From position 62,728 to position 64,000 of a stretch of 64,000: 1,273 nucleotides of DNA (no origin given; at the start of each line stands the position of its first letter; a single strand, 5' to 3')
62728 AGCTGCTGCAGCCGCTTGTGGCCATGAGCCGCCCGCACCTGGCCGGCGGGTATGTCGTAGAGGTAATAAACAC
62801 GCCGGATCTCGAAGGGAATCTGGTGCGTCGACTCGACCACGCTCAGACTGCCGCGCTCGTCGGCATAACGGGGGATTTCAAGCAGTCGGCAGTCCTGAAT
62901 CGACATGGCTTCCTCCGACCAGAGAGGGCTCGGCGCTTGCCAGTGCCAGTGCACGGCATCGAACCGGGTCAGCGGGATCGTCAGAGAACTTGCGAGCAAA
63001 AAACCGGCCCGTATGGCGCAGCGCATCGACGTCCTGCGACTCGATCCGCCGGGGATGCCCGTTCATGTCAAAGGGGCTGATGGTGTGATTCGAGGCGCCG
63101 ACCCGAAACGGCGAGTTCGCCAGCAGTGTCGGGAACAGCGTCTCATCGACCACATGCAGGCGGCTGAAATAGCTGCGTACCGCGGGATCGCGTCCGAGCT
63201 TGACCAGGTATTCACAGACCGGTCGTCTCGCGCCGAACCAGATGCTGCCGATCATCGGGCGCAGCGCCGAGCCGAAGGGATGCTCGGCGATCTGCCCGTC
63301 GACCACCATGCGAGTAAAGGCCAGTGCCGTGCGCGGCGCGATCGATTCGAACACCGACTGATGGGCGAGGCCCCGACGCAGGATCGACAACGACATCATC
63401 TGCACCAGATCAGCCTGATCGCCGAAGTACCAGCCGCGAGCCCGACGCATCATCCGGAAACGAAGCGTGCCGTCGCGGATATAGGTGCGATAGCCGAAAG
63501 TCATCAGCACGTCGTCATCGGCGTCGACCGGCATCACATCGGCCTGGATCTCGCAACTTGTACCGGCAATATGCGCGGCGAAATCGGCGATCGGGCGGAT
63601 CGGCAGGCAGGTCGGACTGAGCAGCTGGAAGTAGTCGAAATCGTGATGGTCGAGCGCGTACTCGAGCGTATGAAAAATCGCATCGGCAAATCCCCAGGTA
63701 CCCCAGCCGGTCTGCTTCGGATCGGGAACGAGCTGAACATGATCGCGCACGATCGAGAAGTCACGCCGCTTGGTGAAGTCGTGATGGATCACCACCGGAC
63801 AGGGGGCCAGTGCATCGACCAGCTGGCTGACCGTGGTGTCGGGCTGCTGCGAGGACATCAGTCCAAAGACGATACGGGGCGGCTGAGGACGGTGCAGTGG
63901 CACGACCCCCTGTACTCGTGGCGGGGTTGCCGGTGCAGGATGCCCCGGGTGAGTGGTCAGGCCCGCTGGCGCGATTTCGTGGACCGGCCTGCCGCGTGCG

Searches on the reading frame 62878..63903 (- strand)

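Call 55: search_protein_families(library=pfam, proteins=[window:62878-63903:-], max_evalue=0.001)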
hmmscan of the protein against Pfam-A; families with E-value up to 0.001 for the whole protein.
window:62878-63903:- (341 aa): 1 family
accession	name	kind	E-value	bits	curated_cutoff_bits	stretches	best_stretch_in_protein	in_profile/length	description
PF02485.27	Branch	-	2.8e-11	43.9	23.4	2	54-106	53-106/250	Core-2/I-Branching enzyme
